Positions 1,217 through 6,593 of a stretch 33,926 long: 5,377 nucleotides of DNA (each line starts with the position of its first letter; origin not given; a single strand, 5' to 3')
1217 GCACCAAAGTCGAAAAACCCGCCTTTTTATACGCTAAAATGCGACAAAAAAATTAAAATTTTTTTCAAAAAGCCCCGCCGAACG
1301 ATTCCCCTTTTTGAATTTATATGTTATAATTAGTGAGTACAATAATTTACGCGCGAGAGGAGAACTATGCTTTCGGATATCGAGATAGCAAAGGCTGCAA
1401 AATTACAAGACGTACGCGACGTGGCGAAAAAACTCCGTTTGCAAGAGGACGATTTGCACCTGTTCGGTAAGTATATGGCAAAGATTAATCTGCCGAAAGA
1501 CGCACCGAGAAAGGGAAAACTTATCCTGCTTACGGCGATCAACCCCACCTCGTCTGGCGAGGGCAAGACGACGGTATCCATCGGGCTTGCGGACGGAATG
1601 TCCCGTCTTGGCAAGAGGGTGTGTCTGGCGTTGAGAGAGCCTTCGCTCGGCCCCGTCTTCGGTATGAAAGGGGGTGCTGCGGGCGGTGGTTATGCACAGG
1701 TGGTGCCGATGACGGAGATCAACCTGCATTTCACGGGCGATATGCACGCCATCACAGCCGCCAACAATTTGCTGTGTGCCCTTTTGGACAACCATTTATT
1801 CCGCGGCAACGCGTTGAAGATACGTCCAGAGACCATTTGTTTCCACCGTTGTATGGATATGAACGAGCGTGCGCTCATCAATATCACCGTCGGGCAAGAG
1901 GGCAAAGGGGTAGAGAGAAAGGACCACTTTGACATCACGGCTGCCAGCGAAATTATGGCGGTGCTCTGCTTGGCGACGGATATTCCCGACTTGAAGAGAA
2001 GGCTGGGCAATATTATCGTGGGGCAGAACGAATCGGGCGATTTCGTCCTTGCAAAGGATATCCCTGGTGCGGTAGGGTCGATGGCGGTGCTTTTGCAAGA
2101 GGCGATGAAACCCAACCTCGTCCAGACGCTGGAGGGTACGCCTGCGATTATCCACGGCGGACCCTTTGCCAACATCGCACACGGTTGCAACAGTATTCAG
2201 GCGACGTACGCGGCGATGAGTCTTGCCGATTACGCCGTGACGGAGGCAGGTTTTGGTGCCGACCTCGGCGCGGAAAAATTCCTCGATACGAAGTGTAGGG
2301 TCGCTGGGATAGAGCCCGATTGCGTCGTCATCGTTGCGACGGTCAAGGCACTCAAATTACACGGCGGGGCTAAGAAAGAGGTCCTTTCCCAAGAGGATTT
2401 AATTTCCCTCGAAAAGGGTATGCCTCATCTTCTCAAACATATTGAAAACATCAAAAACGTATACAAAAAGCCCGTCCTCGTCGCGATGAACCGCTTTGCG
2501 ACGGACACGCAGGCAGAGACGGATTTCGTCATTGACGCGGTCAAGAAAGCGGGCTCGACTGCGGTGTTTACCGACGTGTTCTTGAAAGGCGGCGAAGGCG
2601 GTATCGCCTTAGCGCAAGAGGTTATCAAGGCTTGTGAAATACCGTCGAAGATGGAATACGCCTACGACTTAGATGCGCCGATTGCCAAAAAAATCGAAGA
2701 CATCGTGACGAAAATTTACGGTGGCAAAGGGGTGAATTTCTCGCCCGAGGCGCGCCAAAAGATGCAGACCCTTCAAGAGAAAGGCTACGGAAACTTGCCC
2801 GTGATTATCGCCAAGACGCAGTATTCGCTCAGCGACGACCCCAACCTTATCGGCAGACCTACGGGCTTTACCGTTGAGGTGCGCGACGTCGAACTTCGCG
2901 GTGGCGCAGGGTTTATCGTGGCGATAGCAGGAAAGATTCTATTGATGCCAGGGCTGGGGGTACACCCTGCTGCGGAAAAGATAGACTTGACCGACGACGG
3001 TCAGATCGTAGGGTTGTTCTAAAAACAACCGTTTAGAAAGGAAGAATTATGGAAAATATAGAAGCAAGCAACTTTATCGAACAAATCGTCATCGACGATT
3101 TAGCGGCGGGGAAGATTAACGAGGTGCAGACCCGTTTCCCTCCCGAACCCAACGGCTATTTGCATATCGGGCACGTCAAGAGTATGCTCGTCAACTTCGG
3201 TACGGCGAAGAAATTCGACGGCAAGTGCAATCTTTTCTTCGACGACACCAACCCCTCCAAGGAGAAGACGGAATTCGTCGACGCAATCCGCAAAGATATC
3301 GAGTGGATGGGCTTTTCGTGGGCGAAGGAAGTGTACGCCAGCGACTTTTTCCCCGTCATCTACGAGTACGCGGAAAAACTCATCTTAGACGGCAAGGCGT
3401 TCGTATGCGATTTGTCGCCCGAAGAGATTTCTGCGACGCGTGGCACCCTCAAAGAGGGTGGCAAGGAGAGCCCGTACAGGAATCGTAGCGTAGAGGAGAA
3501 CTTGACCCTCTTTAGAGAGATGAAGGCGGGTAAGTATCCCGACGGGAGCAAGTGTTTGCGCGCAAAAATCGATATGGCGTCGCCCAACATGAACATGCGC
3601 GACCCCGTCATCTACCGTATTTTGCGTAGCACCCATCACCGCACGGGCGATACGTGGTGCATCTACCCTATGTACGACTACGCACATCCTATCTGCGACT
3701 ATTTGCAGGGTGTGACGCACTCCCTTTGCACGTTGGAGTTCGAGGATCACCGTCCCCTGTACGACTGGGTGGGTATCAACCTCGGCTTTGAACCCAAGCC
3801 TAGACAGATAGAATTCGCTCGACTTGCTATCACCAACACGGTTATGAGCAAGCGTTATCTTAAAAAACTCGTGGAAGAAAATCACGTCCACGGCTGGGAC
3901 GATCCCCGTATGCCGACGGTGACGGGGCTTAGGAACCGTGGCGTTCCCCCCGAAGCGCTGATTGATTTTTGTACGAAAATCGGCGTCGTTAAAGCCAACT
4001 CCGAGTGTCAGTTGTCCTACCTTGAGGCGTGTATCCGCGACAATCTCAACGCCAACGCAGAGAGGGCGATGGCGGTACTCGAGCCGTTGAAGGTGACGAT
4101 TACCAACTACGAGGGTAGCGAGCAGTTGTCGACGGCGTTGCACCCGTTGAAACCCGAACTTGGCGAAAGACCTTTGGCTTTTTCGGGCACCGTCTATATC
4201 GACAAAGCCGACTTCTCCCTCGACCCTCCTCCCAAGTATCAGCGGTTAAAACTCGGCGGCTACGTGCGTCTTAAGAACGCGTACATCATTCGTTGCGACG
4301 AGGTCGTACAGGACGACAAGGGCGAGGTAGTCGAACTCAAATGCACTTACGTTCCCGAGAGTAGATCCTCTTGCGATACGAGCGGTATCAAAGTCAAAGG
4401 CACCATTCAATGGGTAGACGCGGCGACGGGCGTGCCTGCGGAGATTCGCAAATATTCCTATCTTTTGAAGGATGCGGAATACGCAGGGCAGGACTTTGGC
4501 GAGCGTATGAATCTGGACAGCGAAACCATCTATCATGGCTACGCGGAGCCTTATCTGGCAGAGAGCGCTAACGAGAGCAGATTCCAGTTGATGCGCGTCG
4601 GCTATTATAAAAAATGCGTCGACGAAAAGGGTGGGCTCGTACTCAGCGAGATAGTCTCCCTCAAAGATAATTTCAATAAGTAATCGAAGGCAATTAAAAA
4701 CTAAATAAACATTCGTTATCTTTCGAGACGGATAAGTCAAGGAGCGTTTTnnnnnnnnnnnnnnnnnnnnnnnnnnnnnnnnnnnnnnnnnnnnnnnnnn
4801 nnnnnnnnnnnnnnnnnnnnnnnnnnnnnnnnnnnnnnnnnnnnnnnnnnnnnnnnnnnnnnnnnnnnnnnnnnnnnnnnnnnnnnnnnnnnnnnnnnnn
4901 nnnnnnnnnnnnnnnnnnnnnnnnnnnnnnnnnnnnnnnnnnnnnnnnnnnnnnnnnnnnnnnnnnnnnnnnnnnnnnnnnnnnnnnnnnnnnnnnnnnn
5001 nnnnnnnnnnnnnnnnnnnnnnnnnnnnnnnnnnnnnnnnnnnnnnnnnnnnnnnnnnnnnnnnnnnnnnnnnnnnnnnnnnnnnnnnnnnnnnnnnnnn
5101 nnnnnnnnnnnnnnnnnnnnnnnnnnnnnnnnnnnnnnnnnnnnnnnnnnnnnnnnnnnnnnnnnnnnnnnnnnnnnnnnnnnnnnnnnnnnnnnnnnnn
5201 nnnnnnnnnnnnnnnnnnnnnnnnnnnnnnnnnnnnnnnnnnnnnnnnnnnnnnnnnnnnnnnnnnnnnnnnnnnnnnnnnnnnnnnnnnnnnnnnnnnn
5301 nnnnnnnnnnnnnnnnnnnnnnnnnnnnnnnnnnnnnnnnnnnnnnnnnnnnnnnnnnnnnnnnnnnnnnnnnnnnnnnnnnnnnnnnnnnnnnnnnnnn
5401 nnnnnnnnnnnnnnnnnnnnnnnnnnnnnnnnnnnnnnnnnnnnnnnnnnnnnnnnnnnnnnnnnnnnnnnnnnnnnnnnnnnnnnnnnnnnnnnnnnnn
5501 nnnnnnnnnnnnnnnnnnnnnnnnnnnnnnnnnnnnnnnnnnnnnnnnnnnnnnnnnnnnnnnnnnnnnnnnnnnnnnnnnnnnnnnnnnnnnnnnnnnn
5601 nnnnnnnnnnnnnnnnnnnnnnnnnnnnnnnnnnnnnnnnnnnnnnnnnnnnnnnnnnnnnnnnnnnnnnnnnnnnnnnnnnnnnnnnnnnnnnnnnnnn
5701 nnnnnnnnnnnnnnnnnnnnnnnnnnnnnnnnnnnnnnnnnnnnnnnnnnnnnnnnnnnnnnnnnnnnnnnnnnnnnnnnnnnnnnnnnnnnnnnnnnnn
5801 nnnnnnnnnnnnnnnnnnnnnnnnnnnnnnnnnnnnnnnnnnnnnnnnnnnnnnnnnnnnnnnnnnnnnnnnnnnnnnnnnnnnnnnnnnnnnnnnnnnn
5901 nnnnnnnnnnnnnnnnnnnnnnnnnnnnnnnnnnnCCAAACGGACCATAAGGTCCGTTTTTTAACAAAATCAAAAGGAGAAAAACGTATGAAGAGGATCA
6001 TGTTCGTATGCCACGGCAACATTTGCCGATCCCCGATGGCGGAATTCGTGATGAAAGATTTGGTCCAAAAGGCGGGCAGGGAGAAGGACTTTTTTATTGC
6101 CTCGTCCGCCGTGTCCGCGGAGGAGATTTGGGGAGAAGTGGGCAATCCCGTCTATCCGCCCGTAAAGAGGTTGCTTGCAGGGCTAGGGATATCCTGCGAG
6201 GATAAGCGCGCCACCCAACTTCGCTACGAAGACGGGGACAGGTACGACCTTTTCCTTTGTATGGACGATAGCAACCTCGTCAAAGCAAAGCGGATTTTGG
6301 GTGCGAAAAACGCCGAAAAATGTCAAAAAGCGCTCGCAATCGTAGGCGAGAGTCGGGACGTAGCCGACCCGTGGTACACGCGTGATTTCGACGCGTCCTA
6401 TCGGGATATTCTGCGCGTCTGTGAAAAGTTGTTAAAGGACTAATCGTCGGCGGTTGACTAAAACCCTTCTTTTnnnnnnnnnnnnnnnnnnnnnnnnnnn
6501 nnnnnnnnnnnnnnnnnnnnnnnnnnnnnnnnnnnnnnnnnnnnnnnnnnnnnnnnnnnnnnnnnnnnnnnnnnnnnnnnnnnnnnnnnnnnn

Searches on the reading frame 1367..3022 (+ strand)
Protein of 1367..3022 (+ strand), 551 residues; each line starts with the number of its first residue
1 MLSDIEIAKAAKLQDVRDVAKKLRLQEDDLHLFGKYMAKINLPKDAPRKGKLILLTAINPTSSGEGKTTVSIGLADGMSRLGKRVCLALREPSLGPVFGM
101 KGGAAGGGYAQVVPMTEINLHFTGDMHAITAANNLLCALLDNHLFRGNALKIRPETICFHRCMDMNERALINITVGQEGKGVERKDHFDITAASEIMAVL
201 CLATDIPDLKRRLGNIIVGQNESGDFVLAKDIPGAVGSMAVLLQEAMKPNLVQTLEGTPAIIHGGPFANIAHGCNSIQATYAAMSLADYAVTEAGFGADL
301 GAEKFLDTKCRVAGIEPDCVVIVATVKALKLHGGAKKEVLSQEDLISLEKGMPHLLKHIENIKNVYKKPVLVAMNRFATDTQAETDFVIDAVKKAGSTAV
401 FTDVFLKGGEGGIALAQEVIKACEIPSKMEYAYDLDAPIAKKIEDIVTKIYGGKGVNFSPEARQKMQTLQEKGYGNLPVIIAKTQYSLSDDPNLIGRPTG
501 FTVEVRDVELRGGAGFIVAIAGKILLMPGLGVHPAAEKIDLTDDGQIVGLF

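Call 8: search_protein_families(library=pfam, proteins=[window:1367-3022:+])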
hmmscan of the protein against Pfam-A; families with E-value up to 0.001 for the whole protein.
window:1367-3022:+ (551 aa): 2 families
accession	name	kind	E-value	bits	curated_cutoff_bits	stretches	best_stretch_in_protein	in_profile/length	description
PF01268.25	FTHFS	-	2.6e-241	802.1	27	1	3-551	2-556/556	Formate--tetrahydrofolate ligase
PF01656.29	CbiA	-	6.2e-05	23.4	25.4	1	58-88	3-33/125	CobQ/CobB/MinD/ParA nucleotide binding domain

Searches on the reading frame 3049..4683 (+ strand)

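Call 8: search_protein_families(library=pfam, proteins=[window:3049-4683:+])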
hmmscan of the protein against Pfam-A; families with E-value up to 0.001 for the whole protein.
window:3049-4683:+ (544 aa): 3 families
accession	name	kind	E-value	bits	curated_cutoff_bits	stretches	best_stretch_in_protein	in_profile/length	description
PF00749.27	tRNA-synt_1c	-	3.8e-103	345.1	23.4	1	25-334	1-313/314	tRNA synthetases class I (E and Q), catalytic domain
PF03950.23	tRNA-synt_1c_C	-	4.5e-28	97.8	23.9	1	337-434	1-90/91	tRNA synthetases class I (E and Q), anti-codon binding domain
PF20974.2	tRNA-synt_1c_C2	-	1.4e-14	54.9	23.9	1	452-521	1-67/69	tRNA synthetases class I (E and Q), anti-codon binding domain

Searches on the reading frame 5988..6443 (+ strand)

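Call 8: search_protein_families(library=pfam, proteins=[window:5988-6443:+])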
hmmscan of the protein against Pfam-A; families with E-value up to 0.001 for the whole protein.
window:5988-6443:+ (151 aa): 1 family
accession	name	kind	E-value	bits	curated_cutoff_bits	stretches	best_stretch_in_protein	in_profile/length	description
PF01451.26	LMWPc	-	4.2e-24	85.8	23.2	1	4-149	1-144/144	Low molecular weight phosphotyrosine protein phosphatase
